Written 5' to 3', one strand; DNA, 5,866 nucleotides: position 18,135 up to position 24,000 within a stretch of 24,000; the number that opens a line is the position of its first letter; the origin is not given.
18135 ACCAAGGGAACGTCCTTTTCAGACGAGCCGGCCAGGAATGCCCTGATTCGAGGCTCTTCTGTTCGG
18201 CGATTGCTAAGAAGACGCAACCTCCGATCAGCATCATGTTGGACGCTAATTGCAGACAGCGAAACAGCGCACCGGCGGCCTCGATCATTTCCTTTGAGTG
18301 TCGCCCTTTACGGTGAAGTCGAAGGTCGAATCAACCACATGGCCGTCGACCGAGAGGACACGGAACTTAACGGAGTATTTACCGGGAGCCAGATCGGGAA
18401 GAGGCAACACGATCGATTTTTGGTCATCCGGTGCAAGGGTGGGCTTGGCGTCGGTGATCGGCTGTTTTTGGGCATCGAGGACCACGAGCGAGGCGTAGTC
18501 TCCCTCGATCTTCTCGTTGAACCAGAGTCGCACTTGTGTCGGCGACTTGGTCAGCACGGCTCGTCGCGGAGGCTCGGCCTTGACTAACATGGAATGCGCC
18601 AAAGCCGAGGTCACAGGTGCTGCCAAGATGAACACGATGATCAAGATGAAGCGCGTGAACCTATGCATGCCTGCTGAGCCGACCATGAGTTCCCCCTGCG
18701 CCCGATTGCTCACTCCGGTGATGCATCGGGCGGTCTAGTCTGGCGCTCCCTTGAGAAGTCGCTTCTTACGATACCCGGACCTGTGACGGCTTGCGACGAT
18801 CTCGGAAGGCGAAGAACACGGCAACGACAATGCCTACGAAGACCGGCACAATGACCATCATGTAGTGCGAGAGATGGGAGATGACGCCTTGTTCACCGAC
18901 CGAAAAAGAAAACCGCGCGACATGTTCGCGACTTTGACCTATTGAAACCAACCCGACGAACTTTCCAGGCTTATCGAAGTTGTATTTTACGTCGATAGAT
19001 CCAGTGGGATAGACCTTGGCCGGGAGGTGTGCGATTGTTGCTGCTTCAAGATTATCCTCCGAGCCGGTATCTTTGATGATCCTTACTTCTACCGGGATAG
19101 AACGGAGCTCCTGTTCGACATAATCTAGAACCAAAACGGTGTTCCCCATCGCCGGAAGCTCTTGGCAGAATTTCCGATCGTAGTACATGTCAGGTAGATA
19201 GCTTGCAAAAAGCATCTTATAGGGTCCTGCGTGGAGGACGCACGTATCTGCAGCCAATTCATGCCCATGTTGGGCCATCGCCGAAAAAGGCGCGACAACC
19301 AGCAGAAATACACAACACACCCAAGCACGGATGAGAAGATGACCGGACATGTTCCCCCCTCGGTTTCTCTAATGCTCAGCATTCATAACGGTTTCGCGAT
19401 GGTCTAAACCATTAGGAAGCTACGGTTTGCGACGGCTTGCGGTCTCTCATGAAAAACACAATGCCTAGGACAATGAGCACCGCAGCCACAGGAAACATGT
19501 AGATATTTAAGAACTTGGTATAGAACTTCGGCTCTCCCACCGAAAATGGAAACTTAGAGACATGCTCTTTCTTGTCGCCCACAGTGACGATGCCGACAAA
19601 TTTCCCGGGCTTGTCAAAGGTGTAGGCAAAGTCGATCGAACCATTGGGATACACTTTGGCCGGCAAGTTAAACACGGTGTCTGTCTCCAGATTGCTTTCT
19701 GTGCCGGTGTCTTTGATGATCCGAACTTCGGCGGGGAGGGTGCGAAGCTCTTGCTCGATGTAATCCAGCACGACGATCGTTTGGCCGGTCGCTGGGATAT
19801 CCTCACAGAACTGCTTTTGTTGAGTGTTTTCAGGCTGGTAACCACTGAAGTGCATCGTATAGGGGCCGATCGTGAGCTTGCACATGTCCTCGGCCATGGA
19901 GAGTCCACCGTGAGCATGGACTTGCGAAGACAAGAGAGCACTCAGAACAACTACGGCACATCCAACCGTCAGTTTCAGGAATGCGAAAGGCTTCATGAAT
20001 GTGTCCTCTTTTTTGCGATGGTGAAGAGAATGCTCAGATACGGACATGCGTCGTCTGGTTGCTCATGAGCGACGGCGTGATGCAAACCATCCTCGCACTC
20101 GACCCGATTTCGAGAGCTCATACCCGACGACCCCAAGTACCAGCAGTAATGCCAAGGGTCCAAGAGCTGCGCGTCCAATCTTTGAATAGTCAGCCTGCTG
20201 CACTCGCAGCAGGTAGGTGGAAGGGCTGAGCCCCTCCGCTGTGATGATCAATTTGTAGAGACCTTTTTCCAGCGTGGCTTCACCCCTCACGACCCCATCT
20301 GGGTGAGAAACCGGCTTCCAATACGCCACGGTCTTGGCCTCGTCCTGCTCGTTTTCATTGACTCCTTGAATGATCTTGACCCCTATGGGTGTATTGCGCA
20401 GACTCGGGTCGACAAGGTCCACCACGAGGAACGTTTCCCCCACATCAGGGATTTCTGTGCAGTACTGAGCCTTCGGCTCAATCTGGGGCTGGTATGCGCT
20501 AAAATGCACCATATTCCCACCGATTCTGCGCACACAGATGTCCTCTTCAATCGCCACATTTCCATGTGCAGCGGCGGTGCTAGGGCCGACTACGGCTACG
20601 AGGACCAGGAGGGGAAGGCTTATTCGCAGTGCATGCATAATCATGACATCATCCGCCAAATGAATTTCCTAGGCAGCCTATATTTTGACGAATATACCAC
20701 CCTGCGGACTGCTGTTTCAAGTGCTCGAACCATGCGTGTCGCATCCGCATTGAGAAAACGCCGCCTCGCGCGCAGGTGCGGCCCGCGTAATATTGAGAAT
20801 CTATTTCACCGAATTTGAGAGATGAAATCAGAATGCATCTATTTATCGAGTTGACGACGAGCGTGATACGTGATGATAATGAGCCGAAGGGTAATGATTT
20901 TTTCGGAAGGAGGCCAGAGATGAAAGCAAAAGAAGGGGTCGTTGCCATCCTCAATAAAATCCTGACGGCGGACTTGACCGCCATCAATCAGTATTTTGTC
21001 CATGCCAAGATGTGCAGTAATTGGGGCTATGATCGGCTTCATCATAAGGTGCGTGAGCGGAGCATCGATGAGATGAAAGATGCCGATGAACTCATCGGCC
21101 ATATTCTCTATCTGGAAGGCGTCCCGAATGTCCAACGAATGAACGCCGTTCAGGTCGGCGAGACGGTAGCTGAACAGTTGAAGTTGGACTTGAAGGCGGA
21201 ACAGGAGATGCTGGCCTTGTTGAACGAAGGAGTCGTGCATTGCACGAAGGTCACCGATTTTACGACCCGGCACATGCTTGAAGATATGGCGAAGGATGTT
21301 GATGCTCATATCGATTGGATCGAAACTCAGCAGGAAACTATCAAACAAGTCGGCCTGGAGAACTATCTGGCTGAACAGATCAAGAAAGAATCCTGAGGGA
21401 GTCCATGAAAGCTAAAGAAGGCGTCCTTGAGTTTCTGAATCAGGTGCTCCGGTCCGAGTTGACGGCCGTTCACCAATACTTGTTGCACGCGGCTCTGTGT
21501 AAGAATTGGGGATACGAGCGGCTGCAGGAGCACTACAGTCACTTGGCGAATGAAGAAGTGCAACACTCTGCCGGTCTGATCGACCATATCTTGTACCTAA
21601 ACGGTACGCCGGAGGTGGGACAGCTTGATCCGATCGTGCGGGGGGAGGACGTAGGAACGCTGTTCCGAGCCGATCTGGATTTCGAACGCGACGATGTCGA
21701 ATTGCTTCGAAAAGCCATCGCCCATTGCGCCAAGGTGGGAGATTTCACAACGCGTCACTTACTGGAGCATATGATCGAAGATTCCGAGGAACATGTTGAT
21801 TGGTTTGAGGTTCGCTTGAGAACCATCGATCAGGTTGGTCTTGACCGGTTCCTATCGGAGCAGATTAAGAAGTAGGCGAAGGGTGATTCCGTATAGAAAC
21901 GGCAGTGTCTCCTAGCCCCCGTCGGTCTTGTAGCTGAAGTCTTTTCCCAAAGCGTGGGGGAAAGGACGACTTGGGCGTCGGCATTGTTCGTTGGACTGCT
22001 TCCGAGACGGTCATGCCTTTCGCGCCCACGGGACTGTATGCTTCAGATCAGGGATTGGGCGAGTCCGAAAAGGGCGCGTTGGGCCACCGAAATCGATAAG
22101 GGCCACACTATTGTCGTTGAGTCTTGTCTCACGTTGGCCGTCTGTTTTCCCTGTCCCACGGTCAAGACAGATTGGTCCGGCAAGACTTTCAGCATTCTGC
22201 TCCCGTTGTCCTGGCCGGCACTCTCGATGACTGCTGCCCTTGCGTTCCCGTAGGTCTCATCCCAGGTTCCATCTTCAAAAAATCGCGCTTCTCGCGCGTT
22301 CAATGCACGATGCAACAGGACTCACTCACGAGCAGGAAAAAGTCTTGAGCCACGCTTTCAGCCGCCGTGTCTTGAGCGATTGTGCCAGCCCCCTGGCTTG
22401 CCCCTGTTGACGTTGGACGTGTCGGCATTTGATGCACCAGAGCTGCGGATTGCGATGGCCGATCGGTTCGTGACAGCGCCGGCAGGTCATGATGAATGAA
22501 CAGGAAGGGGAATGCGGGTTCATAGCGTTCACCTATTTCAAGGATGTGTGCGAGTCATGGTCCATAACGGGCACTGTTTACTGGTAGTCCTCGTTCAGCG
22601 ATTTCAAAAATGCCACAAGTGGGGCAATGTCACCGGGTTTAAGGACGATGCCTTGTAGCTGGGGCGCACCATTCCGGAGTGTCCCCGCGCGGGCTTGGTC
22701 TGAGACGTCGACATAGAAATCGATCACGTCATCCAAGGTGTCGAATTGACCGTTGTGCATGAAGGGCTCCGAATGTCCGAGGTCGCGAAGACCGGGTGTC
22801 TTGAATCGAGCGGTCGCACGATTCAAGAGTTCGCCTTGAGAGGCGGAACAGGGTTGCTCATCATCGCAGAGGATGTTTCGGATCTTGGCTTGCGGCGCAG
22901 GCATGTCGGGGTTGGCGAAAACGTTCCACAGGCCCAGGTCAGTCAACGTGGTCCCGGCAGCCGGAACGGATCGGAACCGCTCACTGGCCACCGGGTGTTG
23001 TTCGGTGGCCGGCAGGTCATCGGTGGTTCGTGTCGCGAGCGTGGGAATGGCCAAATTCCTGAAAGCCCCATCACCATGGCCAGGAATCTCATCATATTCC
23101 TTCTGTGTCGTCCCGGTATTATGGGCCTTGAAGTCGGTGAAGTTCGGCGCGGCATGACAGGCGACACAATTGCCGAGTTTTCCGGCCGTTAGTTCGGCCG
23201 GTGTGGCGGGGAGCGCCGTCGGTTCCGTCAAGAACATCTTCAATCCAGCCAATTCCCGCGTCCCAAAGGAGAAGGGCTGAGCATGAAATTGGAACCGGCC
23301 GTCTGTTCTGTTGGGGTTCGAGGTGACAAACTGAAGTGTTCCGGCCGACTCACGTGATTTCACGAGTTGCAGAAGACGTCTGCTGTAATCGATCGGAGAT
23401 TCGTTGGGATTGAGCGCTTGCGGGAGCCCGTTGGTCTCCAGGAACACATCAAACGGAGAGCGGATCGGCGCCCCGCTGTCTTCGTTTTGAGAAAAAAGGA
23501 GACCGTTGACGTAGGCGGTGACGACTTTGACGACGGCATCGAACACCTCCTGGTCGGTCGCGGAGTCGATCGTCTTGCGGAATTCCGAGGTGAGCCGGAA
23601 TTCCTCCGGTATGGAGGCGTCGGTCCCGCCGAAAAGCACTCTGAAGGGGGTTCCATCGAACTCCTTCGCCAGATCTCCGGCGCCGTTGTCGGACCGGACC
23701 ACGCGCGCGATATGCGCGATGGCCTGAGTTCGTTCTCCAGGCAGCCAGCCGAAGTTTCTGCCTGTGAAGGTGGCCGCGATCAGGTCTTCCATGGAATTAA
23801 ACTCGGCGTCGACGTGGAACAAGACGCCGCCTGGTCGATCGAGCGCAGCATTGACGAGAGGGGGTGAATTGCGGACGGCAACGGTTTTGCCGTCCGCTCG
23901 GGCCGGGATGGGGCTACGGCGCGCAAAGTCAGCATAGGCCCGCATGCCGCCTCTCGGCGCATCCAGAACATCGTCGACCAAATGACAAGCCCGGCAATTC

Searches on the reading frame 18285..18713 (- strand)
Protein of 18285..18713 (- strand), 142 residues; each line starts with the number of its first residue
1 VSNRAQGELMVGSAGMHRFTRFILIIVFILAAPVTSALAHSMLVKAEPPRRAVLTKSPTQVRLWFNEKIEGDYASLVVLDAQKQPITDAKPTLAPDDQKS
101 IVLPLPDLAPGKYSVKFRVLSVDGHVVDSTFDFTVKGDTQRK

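Call 4: search_protein_families(library=pfam, proteins=[window:18285-18713:-])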
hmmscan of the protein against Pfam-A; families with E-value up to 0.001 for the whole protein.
window:18285-18713:- (142 aa): 1 family
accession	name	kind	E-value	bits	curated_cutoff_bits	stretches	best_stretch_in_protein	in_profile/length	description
PF04234.18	CopC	-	2.7e-22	80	23.3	1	40-135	1-92/92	CopC domain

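Call 25: search_protein_families(library=ncbifam, proteins=[window:18285-18713:-], max_evalue=0.01)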
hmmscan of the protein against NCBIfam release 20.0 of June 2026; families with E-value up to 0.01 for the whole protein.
window:18285-18713:- (142 aa): 3 families
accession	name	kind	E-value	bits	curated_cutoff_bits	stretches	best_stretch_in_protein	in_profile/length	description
NF033814.1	copper_CopC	equivalog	4.4e-21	75.3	95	1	35-136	6-107/107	copper homeostasis periplasmic binding protein CopC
NF007636.0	PRK10301.1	equivalog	1e-15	57.7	129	1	16-136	7-124/124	CopC domain-containing protein YobA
NF009690.0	PRK13211.1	equivalog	0.0031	16.2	481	1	57-139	327-408/477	N-acetylglucosamine-binding protein GbpA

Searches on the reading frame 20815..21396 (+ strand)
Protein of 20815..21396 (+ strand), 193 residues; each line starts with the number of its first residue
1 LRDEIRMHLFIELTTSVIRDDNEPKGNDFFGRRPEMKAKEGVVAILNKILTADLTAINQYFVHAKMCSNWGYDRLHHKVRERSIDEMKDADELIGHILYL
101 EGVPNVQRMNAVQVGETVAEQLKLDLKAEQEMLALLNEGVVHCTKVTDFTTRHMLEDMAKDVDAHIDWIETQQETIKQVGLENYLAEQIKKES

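Call 6: search_protein_families(library=pfam, proteins=[window:20815-21396:+])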
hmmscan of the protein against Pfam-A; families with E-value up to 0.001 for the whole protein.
window:20815-21396:+ (193 aa): 1 family
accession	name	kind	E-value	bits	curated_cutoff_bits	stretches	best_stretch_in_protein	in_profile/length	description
PF00210.30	Ferritin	-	1e-31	110.2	24.5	1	44-178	2-141/142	Ferritin-like domain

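Call 25: search_protein_families(library=ncbifam, proteins=[window:20920-21396:+], max_evalue=0.01)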
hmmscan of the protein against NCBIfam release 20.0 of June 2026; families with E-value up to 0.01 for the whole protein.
window:20920-21396:+ (158 aa): 3 families
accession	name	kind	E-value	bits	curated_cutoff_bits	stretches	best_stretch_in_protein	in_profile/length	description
TIGR00754.1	bfr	equivalog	6.5e-54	182.2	125.55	1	1-157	1-157/157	bacterioferritin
NF052461.1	DNAProtecDpsACyan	equivalog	0.0025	17.5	300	1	23-124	44-154/176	DNA starvation/stress protection protein DpsA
NF041388.1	DNAstvprot_Halo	equivalog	0.0027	17.7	170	1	5-136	22-162/171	DNA starvation/stationary phase protection protein DpsA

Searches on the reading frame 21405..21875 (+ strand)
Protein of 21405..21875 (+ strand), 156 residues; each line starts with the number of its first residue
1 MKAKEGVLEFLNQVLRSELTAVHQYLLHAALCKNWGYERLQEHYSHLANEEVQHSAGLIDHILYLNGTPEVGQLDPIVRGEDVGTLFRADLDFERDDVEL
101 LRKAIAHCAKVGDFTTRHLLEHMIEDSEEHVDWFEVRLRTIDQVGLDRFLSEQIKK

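Call 6: search_protein_families(library=pfam, proteins=[window:21405-21875:+])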
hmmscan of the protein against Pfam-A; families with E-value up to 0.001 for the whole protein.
window:21405-21875:+ (156 aa): 2 families
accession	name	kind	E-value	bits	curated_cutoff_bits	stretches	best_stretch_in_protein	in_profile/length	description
PF00210.30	Ferritin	-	1.2e-29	103.4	24.5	1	9-143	2-141/142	Ferritin-like domain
PF02915.23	Rubrerythrin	-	0.00057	20.7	22.8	0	9-75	1-66/137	Rubrerythrin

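Call 25: search_protein_families(library=ncbifam, proteins=[window:21405-21875:+], max_evalue=0.01)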
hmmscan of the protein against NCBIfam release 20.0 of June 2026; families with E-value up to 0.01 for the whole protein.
window:21405-21875:+ (156 aa): 6 families
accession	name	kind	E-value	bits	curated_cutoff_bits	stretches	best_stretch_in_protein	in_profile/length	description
TIGR00754.1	bfr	equivalog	3.7e-42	144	125.55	1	1-155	1-155/157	bacterioferritin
NF041388.1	DNAstvprot_Halo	equivalog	9.3e-06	25.7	170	1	5-136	22-162/171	DNA starvation/stationary phase protection protein DpsA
NF052461.1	DNAProtecDpsACyan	equivalog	3.3e-05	23.6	300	1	5-130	26-160/176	DNA starvation/stress protection protein DpsA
NF058679.1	EncB_fam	subfamily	5.8e-05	23.1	90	1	4-65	18-76/117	encapsulin nanocompartment ferritin-likeEncB family encapsulin nanocompartment ferritin-like cargo protein cargo protein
TIGR04535.1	ferrit_encaps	subfamily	0.00069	19.6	125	1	7-60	15-64/114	encapsulin-associated ferritin-like protein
NF007638.0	PRK10304.1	equivalog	0.0065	16.4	178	1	4-134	3-134/165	non-heme ferritin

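Call 33: find_encoding_contigs(protein=window:21405-21875:+, flank=10000, max_places=4)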
Protein window:21405-21875:+ (156 aa): 5 contigs read that carry it; 4 places shown.
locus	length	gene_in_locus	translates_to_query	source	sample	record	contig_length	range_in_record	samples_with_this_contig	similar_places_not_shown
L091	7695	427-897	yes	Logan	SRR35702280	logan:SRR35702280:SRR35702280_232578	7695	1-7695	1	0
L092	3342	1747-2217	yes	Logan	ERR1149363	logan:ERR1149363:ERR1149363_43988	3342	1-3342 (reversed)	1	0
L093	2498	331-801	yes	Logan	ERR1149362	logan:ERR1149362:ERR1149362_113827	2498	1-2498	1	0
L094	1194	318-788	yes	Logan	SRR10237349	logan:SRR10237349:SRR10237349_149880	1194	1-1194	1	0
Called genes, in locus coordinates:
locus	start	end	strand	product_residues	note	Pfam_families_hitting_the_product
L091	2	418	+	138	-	?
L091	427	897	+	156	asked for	PF00210:Ferritin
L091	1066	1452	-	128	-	-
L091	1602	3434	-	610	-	-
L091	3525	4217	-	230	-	PF13487:HD_5, PF01966:HD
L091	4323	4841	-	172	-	PF27139:Aq_1264_TM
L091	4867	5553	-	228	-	PF04205:FMN_bind (weak)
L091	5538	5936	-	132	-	-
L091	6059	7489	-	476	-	PF07396:Porin_O_P (faint)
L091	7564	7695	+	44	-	?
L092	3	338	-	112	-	?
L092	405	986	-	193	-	-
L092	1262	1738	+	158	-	PF00210:Ferritin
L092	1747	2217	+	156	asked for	PF00210:Ferritin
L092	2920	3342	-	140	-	?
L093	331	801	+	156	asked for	PF00210:Ferritin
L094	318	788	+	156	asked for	PF00210:Ferritin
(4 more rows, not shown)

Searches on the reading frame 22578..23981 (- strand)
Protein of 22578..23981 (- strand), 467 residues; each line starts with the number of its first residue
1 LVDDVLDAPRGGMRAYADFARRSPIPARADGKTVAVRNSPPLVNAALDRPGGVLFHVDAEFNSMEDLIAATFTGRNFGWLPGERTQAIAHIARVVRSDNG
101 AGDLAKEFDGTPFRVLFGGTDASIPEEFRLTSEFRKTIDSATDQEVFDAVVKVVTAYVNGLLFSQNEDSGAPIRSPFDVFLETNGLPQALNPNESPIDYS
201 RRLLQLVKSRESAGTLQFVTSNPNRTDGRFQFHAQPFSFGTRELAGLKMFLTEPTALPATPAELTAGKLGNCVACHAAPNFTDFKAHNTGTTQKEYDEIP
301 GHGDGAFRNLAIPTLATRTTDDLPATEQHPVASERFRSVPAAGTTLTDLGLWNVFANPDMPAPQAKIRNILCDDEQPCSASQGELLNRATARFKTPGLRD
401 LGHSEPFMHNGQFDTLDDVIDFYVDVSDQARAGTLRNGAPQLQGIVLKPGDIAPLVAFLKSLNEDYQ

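Call 6: search_protein_families(library=pfam, proteins=[window:22578-23981:-])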
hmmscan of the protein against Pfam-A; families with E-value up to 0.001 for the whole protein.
window:22578-23981:- (467 aa): 0 families

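Call 25: search_protein_families(library=ncbifam, proteins=[window:22578-23981:-], max_evalue=0.01)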
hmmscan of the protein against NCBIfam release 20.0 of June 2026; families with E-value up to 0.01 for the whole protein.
window:22578-23981:- (467 aa): 4 families
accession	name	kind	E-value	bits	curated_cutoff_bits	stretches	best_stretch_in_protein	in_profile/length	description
TIGR04039.1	MXAN_0977_Heme2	hypoth_equivalog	1.9e-12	46.9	362.85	1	390-464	242-323/336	MbnH family di-heme enzyme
TIGR03791.1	TTQ_mauG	equivalog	7.6e-10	38.5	443.85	1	392-429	213-250/291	tryptophan tryptophylquinone biosynthesis enzyme MauG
TIGR03981.2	SAM_quin_mod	hypoth_equivalog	4.5e-09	35.7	340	1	392-425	327-360/411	His-Xaa-Ser system-associated MauG-like protein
TIGR04485.1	thiosulf_SoxX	equivalog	0.0068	17.1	61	0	269-280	2-13/78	sulfur oxidation c-type cytochrome SoxX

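Call 28: search_protein_families(library=pfam, proteins=[window:22578-23981:-], max_evalue=5)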
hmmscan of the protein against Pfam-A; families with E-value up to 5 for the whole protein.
window:22578-23981:- (467 aa): 0 families
